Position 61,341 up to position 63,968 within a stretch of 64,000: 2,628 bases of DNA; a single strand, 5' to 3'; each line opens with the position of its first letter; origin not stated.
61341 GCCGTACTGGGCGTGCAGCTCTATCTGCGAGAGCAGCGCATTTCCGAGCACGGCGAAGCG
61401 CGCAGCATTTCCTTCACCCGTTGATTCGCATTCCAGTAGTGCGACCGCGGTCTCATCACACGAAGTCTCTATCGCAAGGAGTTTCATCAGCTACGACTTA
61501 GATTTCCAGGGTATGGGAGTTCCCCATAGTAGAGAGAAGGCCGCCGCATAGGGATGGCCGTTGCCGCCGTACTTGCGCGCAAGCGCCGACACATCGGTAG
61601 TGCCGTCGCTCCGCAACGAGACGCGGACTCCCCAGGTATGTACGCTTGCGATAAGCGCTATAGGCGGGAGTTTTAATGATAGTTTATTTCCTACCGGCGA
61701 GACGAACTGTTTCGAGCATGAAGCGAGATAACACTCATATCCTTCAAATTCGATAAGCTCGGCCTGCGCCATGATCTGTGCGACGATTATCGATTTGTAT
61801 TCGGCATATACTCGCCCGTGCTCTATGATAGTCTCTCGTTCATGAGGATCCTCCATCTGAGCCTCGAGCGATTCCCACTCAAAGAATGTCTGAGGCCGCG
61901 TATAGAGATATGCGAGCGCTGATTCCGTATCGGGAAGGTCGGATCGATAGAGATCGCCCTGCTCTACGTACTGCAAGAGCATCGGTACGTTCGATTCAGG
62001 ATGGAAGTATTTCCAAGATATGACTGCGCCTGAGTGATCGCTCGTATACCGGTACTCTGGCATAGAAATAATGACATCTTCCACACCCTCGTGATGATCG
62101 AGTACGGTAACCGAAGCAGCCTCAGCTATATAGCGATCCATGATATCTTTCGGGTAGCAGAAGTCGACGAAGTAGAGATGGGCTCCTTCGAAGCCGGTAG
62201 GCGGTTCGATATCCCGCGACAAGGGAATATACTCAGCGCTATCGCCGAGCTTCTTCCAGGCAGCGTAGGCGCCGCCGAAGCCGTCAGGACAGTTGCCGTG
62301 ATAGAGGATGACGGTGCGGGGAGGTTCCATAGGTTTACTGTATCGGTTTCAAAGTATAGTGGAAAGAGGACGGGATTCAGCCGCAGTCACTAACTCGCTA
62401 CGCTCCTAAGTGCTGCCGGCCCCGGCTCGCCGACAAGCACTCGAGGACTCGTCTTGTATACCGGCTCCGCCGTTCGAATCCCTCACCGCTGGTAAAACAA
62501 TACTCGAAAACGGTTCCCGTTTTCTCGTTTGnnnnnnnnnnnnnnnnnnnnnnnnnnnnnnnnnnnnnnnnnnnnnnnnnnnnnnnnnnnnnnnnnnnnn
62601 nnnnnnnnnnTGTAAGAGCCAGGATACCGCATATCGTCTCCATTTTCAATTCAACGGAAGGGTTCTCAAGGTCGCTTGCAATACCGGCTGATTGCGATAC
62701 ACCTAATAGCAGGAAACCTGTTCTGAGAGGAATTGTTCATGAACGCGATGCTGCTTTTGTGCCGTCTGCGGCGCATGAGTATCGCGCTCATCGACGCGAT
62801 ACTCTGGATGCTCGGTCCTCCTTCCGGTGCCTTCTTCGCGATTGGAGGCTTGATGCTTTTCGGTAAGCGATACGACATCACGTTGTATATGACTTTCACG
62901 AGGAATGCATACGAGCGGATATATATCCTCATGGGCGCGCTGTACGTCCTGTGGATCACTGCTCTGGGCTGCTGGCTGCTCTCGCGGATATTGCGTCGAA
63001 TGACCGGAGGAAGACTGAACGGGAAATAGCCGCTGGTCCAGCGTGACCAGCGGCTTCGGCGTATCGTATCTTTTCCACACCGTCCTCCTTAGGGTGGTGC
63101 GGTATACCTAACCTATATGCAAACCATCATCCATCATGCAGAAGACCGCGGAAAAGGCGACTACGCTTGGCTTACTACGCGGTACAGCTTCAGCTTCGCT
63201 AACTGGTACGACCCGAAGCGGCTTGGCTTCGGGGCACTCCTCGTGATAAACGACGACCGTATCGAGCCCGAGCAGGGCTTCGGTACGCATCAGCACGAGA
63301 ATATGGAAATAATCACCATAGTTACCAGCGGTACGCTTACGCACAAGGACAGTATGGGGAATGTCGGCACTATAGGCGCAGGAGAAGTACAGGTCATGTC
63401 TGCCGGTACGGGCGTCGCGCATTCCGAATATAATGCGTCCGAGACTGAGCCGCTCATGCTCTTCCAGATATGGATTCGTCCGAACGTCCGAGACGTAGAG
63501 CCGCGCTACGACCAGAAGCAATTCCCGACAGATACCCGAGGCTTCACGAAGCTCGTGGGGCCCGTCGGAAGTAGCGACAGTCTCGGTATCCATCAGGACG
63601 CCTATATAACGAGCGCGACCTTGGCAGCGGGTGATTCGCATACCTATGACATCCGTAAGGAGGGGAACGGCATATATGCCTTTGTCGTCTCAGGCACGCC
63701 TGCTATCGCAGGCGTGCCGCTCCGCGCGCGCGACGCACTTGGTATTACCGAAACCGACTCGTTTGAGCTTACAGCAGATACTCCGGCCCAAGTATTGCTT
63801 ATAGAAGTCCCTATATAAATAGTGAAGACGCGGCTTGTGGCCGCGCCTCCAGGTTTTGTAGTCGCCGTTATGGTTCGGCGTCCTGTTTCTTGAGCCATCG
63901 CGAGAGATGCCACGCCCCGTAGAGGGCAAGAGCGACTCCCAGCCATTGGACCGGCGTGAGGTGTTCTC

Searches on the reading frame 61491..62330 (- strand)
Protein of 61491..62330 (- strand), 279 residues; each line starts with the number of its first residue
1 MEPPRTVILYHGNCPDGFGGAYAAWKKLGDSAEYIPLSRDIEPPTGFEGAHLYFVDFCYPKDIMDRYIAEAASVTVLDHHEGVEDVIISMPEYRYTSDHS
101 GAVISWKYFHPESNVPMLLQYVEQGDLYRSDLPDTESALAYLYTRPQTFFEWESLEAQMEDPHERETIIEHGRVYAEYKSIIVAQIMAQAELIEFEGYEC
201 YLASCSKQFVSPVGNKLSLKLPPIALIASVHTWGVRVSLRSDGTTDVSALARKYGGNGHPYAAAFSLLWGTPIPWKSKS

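Call 64: search_protein_families(library=pfam, proteins=[window:61491-62330:-], max_evalue=0.001)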
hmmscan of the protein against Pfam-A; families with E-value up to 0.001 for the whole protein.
window:61491-62330:- (279 aa): 1 family
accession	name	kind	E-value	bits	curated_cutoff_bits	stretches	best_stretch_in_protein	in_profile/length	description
PF02272.25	DHHA1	-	6.4e-05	23.8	25.9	1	223-267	32-83/102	DHHA1 domain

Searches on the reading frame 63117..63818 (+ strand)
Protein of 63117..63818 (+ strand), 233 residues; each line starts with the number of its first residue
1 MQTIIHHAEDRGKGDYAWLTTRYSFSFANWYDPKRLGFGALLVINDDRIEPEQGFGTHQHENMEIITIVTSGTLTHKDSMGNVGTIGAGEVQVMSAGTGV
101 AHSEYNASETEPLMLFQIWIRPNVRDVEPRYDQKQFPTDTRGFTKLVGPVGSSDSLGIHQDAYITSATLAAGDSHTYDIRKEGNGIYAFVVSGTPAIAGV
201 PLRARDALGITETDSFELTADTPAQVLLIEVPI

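Call 52: find_encoding_contigs(protein=window:63117-63818:+, flank=10000, max_places=5)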
Protein window:63117-63818:+ (233 aa): 1 contig read that carries it; 1 place shown.
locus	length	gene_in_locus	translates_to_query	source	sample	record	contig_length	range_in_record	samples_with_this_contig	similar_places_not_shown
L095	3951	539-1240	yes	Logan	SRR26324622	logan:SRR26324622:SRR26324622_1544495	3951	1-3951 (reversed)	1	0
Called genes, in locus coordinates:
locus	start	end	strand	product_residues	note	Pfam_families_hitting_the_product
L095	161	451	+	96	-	-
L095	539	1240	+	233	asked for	PF02678:Pirin, PF07883:Cupin_2 (faint), PF17954:Pirin_C_2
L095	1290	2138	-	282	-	PF00892:EamA (weak)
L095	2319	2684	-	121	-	-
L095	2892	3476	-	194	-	PF13643:DUF4145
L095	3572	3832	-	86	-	-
